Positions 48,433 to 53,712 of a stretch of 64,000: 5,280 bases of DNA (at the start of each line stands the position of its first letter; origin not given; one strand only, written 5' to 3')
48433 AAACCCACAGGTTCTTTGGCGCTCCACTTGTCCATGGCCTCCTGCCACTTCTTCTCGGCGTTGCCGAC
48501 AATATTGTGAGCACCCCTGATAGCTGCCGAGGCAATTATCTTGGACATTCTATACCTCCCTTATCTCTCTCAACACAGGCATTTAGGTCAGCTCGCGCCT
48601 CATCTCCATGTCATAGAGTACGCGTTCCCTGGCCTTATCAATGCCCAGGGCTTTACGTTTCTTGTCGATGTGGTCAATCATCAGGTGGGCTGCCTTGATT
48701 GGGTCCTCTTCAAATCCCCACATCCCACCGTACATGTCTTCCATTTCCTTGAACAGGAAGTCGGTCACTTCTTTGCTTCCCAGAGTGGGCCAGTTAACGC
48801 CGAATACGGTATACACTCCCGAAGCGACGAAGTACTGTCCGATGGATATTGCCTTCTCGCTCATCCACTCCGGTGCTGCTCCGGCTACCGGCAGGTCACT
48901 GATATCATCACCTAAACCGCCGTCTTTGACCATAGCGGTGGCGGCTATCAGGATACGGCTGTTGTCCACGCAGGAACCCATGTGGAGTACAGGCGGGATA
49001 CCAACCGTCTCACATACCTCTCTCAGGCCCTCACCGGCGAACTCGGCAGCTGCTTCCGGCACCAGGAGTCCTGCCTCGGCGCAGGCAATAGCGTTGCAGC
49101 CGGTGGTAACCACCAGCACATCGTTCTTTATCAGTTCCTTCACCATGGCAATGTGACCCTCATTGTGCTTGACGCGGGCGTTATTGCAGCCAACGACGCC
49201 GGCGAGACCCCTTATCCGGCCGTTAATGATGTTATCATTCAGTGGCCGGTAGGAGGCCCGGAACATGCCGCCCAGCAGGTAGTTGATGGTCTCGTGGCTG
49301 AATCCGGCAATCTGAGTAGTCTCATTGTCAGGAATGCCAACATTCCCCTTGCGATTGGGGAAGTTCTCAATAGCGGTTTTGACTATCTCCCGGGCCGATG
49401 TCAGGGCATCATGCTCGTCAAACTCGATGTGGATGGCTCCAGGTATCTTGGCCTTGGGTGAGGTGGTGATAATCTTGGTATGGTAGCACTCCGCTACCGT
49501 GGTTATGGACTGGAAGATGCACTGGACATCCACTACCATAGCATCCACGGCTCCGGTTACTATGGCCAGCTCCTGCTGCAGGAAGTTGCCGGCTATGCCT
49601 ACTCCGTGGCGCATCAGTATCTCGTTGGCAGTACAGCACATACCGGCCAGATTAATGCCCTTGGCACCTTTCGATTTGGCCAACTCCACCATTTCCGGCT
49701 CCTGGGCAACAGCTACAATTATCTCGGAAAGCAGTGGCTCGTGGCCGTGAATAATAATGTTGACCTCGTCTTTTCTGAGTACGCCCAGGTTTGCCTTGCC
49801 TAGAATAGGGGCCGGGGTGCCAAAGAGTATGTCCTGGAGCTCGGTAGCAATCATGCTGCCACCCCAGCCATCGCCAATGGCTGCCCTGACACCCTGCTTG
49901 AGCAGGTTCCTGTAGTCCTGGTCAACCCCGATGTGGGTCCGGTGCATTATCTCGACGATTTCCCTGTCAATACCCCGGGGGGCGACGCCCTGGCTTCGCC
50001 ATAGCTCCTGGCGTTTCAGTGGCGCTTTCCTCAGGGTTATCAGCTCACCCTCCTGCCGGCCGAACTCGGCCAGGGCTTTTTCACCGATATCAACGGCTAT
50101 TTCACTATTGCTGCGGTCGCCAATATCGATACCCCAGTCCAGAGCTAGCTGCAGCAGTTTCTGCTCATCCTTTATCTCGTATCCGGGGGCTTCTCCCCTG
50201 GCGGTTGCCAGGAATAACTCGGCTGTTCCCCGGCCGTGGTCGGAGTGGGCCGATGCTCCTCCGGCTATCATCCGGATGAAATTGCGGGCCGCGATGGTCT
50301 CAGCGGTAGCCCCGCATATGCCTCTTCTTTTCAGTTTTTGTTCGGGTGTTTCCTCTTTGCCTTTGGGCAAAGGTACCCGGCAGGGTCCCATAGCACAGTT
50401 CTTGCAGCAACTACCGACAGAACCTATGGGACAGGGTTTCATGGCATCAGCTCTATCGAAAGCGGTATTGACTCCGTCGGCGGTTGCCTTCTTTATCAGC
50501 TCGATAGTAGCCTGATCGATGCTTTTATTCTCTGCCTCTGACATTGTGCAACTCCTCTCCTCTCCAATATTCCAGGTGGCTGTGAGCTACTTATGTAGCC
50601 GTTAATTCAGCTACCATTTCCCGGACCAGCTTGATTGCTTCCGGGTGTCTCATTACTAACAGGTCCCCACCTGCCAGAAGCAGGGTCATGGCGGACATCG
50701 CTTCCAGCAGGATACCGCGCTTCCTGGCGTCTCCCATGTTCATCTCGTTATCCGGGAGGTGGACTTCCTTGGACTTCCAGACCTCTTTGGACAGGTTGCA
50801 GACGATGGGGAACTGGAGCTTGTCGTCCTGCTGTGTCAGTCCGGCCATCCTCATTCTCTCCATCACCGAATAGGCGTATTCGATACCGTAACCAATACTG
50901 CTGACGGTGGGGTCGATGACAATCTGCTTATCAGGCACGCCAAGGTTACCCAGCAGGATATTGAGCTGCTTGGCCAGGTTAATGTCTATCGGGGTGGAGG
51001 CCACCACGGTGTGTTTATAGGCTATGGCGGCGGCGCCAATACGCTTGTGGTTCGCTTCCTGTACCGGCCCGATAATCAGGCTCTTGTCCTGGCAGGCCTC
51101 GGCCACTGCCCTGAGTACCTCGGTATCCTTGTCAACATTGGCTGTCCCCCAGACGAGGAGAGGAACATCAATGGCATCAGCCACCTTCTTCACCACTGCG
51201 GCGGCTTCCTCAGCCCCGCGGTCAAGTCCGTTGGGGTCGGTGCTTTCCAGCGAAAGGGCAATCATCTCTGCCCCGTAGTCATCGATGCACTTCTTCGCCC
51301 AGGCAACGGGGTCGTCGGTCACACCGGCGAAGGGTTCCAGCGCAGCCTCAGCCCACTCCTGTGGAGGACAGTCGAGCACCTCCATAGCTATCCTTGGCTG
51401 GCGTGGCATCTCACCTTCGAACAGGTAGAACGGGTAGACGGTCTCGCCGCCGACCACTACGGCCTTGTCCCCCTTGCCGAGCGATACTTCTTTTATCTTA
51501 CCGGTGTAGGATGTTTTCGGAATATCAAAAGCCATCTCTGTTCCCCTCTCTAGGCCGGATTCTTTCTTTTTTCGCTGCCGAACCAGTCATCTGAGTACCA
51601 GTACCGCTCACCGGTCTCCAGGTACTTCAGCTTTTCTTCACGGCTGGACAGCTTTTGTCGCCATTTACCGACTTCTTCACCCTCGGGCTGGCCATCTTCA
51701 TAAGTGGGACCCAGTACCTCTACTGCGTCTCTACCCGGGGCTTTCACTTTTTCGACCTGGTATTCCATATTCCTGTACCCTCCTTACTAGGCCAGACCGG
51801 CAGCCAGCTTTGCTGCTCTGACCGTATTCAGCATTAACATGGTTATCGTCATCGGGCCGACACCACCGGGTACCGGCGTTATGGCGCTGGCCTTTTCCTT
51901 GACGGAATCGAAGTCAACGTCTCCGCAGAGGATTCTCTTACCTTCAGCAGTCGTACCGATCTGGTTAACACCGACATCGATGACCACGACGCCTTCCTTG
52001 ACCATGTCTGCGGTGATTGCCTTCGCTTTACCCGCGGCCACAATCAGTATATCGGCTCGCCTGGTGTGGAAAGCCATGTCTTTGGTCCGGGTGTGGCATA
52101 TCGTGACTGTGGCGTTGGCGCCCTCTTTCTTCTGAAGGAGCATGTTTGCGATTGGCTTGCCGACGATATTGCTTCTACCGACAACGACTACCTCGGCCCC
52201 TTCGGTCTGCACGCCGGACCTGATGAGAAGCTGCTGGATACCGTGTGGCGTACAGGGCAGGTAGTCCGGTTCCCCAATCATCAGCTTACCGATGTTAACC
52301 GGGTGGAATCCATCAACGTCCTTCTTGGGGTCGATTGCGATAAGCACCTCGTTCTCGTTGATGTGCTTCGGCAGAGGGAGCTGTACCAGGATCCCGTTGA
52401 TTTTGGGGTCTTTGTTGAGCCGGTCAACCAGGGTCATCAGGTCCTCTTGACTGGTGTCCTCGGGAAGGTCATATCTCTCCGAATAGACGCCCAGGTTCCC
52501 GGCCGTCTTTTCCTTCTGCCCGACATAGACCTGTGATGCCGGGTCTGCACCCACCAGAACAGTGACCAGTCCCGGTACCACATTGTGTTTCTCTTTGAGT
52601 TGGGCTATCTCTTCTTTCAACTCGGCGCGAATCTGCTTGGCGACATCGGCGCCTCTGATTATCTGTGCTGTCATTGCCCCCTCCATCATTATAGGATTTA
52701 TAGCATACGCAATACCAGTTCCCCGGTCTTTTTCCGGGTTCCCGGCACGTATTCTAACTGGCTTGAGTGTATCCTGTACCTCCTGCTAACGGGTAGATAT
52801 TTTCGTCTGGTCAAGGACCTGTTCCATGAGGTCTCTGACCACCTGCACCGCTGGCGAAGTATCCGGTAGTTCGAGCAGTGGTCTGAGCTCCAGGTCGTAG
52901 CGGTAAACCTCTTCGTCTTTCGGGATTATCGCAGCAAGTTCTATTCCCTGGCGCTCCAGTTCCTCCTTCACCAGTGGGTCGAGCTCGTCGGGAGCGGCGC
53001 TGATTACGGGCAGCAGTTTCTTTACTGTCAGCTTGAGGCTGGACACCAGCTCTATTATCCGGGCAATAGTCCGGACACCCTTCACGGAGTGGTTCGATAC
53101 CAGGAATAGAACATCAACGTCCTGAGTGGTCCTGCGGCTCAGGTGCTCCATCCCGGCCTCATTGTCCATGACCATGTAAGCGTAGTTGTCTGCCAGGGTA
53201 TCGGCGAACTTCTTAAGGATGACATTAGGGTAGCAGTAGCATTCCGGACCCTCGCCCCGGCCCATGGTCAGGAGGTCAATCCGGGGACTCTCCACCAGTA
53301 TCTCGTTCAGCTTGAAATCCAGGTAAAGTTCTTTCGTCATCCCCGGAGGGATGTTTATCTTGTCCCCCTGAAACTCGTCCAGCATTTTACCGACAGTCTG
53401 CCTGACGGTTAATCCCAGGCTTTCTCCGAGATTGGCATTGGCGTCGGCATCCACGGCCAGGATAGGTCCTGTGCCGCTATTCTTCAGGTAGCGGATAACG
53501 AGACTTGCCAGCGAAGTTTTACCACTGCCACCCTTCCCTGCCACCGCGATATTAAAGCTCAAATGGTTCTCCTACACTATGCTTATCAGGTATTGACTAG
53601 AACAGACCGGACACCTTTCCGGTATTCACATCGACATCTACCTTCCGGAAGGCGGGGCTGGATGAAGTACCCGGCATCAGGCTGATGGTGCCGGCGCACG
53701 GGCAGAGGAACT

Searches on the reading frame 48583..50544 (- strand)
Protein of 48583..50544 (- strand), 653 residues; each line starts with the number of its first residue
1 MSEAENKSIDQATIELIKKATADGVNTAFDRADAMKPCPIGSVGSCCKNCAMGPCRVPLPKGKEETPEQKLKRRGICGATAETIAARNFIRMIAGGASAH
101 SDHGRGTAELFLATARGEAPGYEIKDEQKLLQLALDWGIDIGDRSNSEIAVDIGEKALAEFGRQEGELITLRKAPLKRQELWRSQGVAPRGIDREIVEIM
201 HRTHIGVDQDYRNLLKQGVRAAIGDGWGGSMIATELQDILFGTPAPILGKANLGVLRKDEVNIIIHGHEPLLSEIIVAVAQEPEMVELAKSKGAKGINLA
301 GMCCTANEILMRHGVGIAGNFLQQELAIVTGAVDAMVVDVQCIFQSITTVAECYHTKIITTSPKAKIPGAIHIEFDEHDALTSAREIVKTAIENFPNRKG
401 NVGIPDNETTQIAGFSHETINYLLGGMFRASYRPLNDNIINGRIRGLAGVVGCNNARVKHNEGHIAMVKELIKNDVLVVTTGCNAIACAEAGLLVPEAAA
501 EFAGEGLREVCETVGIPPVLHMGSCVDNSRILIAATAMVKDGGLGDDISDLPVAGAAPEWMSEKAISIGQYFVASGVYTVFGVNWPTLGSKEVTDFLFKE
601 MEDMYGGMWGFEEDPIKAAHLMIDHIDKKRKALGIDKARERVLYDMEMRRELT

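Call 50: search_protein_families(library=pfam, proteins=[window:48583-50544:-], max_evalue=0.001)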
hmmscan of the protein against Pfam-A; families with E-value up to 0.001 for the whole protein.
window:48583-50544:- (653 aa): 1 family
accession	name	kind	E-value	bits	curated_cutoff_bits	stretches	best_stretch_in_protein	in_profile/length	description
PF03063.25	Prismane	-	1e-177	592.3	27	1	46-615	2-512/513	Prismane/CO dehydrogenase family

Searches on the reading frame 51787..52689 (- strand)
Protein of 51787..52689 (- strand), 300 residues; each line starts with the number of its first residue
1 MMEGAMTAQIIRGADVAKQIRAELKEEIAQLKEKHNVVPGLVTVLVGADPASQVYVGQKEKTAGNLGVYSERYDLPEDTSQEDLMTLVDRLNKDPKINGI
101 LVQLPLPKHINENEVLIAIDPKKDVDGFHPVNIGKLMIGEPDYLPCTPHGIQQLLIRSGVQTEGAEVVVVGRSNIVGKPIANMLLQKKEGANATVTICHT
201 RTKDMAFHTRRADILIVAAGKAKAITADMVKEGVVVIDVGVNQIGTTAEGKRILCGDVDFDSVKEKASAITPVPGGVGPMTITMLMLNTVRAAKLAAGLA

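Call 51: search_protein_families(library=pfam, proteins=[window:51787-52689:-], max_evalue=0.001)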
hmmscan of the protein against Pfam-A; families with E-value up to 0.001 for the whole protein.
window:51787-52689:- (300 aa): 2 families
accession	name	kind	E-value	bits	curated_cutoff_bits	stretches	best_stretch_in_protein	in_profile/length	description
PF02882.25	THF_DHG_CYH_C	-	9.5e-68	227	27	1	129-295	1-158/160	Tetrahydrofolate dehydrogenase/cyclohydrolase, NAD(P)-binding domain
PF00763.28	THF_DHG_CYH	-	4e-43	146.8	32.8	1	11-126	1-115/115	Tetrahydrofolate dehydrogenase/cyclohydrolase, catalytic domain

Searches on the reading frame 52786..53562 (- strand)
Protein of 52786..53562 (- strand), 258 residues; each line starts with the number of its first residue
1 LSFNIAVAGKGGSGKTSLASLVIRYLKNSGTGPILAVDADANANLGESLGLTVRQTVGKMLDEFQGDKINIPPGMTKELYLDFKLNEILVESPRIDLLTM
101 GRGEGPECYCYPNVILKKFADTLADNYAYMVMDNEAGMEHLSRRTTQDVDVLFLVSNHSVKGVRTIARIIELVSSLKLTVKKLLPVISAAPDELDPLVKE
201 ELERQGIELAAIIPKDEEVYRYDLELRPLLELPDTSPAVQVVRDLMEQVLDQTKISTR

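Call 51: search_protein_families(library=pfam, proteins=[window:52786-53562:-], max_evalue=0.001)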
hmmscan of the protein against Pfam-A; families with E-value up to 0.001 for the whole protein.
window:52786-53562:- (258 aa): 2 families
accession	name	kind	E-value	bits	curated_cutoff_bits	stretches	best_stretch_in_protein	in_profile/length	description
PF01656.29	CbiA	-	2.9e-11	43.9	25.4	1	6-226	3-122/125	CobQ/CobB/MinD/ParA nucleotide binding domain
PF13614.12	AAA_31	-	1.1e-07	32.4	27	1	9-175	9-169/177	AAA domain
